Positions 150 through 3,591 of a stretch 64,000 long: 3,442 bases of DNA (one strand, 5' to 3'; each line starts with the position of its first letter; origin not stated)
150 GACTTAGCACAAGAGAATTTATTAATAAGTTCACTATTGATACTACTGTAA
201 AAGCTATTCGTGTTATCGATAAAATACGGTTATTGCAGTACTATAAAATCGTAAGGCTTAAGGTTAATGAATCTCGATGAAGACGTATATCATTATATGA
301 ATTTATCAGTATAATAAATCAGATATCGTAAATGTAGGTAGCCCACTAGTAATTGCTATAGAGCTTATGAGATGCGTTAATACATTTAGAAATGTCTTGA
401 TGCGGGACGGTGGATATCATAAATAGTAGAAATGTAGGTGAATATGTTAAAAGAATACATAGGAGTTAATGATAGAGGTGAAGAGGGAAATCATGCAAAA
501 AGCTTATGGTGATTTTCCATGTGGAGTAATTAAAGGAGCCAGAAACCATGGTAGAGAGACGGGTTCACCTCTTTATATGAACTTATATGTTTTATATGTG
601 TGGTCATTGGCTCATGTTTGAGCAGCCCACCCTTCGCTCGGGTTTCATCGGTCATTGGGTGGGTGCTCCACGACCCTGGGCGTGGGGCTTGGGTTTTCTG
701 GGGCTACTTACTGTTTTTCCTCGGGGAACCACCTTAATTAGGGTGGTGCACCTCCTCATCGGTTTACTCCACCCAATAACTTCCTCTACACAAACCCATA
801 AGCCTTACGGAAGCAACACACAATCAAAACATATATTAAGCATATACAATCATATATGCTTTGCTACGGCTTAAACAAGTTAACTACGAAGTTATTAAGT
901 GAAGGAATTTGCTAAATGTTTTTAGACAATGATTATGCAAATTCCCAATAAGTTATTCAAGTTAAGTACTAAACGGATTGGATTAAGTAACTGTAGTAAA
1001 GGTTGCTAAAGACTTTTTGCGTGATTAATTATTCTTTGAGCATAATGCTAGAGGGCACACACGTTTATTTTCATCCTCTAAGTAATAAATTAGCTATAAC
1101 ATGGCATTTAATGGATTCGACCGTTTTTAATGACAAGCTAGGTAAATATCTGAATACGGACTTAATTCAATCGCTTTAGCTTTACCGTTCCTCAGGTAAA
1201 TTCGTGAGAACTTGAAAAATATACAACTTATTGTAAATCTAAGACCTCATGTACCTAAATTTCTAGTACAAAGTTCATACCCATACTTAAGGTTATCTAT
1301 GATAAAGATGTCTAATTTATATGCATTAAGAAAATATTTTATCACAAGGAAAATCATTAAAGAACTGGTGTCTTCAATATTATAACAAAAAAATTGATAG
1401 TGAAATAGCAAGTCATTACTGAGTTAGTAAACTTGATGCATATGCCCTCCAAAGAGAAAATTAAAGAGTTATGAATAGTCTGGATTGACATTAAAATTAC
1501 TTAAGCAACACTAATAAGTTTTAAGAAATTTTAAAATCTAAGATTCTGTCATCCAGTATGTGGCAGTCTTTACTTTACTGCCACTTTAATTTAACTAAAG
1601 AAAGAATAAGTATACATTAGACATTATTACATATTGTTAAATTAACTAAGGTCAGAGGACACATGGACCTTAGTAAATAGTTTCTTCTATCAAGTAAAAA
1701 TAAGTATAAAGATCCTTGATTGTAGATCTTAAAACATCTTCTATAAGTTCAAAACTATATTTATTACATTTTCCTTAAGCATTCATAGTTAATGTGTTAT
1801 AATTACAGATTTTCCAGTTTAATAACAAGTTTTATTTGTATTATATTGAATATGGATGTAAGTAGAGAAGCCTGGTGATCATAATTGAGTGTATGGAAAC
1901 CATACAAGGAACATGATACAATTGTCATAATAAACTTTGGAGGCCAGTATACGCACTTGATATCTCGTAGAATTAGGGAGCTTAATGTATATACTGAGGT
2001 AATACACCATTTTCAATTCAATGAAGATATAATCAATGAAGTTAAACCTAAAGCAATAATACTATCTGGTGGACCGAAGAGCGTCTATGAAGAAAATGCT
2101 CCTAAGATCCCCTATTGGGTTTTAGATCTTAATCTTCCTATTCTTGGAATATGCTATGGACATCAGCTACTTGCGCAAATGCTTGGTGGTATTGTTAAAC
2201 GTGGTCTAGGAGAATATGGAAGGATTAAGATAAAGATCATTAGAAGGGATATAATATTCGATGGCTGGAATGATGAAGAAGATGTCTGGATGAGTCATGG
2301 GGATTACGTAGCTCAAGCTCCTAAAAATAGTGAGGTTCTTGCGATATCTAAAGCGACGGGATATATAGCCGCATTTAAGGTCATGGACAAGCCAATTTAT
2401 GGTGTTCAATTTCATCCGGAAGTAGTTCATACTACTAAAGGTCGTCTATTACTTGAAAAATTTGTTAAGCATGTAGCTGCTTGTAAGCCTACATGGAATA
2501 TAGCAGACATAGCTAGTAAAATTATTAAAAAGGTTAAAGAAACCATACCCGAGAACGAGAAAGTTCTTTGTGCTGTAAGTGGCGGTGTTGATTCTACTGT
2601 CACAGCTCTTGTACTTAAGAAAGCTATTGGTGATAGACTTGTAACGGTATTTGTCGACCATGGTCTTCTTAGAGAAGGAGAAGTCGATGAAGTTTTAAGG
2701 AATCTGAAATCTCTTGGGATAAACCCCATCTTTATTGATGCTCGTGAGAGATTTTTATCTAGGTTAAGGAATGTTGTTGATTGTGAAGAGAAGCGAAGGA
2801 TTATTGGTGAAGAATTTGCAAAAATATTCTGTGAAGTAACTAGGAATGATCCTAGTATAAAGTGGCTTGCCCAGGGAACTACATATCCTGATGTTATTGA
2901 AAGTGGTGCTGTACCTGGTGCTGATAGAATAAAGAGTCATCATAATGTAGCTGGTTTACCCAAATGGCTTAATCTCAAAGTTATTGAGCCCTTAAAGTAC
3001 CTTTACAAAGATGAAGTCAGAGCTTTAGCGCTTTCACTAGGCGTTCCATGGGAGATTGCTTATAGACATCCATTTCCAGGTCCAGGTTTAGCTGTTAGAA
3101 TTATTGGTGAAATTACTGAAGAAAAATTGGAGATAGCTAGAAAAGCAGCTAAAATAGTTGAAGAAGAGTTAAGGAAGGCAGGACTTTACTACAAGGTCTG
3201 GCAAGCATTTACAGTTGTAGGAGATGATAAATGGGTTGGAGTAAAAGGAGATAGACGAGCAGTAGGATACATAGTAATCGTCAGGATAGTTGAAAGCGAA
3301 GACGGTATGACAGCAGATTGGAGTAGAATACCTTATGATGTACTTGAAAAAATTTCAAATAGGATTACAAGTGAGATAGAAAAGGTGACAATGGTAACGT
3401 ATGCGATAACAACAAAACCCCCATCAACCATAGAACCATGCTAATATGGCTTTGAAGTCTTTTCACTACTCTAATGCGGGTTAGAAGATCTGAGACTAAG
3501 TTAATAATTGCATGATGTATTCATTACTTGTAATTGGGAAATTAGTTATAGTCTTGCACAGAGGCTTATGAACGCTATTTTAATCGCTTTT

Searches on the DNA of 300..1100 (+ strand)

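Call 4: search_rna_families(source=window, start=300, end=1100, threshold=evalue, max_evalue=10, show_alignments=5)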
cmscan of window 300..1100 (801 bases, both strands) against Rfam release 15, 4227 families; matches with E-value up to 10: 6.
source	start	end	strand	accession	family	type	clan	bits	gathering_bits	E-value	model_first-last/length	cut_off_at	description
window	865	997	+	RF01601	plasmodium_snoR26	Gene; snRNA; snoRNA; CD-box;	-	24.5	50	2.2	1-160/160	no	small nucleolar RNA snoR26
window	719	763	-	RF01273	sR34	Gene; snRNA; snoRNA; CD-box;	-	16.7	40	2.3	1-54/54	no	Small nucleolar RNA sR34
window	628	661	-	RF00317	snoZ163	Gene; snRNA; snoRNA; CD-box;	-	16.2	39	1.7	1-90/90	no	Small nucleolar RNA Z163/Z177 family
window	904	1052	+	RF02368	Yfr21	Gene; sRNA;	-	16.1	100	8.1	1-205/205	no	Cyanobacterial functional RNA 21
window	981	1095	-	RF01223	snR13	Gene; snRNA; snoRNA; CD-box;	CL00045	15.8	47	9.1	1-124/124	no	Small nucleolar RNA snR13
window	459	507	+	RF00323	snoR79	Gene; snRNA; snoRNA; CD-box;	-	15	80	7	1-65/65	no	Small nucleolar RNA R79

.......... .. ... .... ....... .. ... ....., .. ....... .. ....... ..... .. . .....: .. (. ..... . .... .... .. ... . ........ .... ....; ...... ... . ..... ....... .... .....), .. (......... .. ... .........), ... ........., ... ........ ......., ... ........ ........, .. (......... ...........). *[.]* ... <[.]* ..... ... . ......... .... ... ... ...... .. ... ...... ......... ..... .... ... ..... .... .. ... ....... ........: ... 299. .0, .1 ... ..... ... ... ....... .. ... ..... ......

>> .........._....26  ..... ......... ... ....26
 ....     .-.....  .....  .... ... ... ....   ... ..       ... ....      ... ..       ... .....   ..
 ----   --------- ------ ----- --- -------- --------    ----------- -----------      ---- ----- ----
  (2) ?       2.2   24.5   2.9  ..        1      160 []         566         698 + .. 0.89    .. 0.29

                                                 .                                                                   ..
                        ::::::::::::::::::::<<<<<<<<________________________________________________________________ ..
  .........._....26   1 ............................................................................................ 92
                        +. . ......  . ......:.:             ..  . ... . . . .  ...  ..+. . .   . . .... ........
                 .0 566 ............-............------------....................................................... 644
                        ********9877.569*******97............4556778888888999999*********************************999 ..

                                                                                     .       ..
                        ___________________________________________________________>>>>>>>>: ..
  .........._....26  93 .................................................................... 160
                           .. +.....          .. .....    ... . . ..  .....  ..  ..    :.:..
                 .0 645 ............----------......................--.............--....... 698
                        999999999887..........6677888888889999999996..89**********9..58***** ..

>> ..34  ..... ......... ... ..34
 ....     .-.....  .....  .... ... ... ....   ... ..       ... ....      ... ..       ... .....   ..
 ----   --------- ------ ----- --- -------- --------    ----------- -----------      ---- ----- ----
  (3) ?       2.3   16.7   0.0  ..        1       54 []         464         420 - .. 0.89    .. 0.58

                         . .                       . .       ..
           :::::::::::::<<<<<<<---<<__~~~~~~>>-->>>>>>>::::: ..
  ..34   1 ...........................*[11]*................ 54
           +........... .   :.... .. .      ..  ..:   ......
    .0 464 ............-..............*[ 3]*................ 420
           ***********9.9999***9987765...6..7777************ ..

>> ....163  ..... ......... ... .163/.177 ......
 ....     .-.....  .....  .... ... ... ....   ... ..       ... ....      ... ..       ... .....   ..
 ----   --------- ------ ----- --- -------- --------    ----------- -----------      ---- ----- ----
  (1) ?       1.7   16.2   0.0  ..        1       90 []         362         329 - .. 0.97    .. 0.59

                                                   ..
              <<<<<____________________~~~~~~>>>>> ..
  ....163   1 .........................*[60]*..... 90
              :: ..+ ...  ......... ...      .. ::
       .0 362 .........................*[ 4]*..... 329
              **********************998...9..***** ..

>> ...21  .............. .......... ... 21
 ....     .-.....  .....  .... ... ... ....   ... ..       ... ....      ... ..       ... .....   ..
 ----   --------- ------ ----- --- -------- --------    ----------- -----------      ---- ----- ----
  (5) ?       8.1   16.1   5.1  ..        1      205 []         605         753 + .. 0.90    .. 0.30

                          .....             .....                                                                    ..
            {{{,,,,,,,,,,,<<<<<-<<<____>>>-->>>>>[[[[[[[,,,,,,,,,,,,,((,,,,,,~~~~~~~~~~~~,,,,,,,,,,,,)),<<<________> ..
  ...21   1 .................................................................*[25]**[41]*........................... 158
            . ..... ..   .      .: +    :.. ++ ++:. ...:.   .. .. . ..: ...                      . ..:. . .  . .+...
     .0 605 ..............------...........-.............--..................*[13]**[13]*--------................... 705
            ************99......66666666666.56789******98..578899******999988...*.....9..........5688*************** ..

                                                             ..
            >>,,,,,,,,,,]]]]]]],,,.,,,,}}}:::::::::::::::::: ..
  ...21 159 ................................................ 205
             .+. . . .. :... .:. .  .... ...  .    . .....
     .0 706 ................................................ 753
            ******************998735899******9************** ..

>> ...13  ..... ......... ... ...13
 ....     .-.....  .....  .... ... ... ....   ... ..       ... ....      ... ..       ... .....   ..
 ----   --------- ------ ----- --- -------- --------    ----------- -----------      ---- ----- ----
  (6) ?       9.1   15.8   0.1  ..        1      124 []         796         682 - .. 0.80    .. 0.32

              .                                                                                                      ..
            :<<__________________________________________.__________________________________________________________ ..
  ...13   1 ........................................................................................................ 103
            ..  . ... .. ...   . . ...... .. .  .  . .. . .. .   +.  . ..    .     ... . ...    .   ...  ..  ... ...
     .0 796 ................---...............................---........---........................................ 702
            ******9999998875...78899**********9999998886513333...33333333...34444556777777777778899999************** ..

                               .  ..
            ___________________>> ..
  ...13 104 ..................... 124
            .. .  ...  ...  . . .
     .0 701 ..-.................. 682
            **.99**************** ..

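Call 16: search_dna_similar(query=window:540-840:+, collection=phages, mode=distant, max_evalue=1)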
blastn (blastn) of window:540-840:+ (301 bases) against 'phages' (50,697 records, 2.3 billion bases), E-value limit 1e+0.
No match.

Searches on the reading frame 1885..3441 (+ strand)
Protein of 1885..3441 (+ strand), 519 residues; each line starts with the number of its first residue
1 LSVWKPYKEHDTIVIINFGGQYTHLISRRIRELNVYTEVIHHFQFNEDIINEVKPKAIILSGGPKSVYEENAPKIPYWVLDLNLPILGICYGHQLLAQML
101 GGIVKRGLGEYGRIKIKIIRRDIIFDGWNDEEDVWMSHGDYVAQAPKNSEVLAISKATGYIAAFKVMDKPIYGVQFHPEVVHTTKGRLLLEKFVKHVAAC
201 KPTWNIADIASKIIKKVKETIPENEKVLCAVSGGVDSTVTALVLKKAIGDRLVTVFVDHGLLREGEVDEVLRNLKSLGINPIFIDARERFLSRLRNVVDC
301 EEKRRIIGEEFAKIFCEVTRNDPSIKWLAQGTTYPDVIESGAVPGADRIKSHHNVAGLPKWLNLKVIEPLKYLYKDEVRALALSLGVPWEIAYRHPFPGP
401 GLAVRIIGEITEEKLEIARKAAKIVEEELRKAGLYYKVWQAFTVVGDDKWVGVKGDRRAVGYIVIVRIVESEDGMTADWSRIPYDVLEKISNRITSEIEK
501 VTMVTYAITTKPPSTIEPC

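Call 13: find_homologous_proteins(query=window:1885-3441:+)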
Query window:1885-3441:+ (519 aa): 8000 proteins with E <= 0.001 among 8000 candidates; the best 120 are listed.
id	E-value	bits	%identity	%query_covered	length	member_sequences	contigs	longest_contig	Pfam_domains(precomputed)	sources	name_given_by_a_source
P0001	0.0e+0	1181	100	100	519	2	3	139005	PF00958.28,PF07722.20,PF00117.35,PF02540.24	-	-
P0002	1.2e-289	980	79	100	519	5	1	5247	PF00958.28,PF07722.20,PF00117.35,PF02540.24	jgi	-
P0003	2.4e-270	916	73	99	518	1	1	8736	PF00958.28,PF07722.20,PF00117.35,PF02540.24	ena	-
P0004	9.5e-267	904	73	99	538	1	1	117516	PF00958.28,PF07722.20,PF00117.35,PF02540.24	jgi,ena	-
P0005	5.3e-266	901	74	99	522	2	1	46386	PF00958.28,PF07722.20,PF00117.35,PF02540.24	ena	-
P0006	9.7e-261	884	72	99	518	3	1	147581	PF00958.28,PF07722.20,PF00117.35,PF02540.24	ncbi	-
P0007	7.9e-260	881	72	99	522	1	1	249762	PF00958.28,PF07722.20,PF00117.35,PF02540.24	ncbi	-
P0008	1.3e-259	880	71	99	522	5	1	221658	PF00958.28,PF07722.20,PF00117.35,PF02540.24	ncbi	-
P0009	5.8e-258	875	70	99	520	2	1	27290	PF00958.28,PF07722.20,PF00117.35,PF02540.24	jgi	-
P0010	3.3e-257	872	70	100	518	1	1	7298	PF00958.28,PF07722.20,PF00117.35,PF02540.24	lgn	-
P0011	5.4e-257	872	71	100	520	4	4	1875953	PF00958.28,PF07722.20,PF00117.35,PF02540.24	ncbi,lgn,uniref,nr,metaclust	ncbi:GMP synthase (glutamine-hydrolyzing) [Ignisphaera aggregans DSM 17230]|uniref:GMP synthase [glu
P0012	4.3e-256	869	71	99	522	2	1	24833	PF00958.28,PF07722.20,PF00117.35,PF02540.24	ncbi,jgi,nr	ncbi:MAG: glutamine-hydrolyzing GMP synthase [Crenarchaeota archaeon]|nr:glutamine-hydrolyzing GMP s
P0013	8.3e-255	865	70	100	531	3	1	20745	PF00958.28,PF07722.20,PF00117.35,PF02540.24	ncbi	-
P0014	3.0e-254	863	71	99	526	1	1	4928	PF00958.28,PF07722.20,PF00117.35,PF02540.24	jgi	-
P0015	2.8e-250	850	68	100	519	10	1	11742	PF00958.28,PF07722.20,PF00117.35,PF02540.24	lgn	-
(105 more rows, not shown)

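Call 17: find_encoding_contigs(protein=P0001, flank=10000, max_places=4)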
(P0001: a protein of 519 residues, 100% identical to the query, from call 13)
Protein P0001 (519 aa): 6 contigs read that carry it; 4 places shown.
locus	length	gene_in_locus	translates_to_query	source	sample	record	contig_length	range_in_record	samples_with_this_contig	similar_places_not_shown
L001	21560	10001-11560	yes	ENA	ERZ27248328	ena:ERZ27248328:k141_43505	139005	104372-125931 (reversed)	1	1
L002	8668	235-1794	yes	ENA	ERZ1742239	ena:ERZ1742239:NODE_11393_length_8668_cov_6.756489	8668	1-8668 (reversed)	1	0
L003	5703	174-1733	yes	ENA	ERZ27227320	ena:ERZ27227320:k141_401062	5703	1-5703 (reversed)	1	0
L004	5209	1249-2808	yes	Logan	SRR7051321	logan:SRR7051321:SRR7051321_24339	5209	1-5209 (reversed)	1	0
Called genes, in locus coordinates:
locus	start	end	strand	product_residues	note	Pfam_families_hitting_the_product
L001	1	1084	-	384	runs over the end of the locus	PF05977:MFS_3 (weak), PF07690:MFS_1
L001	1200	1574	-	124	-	PF00583:Acetyltransf_1, PF13673:Acetyltransf_10, PF13508:Acetyltransf_7, PF08445:FR47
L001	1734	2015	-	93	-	-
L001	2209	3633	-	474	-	PF00478:IMPDH, PF00571:CBS, PF01645:Glu_synthase (weak), PF03060:NMO (weak), PF01070:FMN_dh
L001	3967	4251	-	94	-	-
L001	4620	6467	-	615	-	PF00111:Fer2, PF17650:RACo_linker, PF17651:Raco_middle, PF14574:RACo_C_ter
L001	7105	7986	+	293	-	PF02007:MtrH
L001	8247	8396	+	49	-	-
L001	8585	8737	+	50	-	-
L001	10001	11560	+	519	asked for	PF00117:GATase, PF07722:Peptidase_C26, PF02540:NAD_synthase (faint), PF00958:GMP_synt_C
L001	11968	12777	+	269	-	PF00459:Inositol_P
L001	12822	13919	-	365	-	PF20703:nSTAND1 (weak), PF00005:ABC_tran, PF13304:AAA_21 (faint), PF17912:OB_MalK, PF08402:TOBE_2 (weak)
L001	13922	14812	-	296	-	PF00528:BPD_transp_1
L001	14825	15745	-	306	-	PF00528:BPD_transp_1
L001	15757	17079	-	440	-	PF13416:SBP_bac_8, PF01547:SBP_bac_1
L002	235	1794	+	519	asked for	PF00117:GATase, PF07722:Peptidase_C26, PF02540:NAD_synthase (faint), PF00958:GMP_synt_C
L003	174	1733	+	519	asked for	PF00117:GATase, PF07722:Peptidase_C26, PF02540:NAD_synthase (faint), PF00958:GMP_synt_C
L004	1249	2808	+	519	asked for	PF00117:GATase, PF07722:Peptidase_C26, PF02540:NAD_synthase (faint), PF00958:GMP_synt_C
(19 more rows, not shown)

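Call 18: find_encoding_contigs(protein=P0002, flank=10000, max_places=3)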
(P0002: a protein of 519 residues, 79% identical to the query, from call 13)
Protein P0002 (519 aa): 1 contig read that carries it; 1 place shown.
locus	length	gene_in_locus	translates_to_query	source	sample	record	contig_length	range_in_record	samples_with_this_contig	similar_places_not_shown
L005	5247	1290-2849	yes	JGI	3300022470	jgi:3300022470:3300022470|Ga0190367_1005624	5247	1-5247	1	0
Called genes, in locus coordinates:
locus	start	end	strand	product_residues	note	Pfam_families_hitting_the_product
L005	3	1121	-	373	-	?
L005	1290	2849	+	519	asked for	PF00117:GATase, PF07722:Peptidase_C26, PF02540:NAD_synthase (faint), PF00958:GMP_synt_C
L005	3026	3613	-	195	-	-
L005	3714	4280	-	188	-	-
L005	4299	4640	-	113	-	PF18765:Polbeta, PF01909:NTP_transf_2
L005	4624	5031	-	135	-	PF05168:HEPN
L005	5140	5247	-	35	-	?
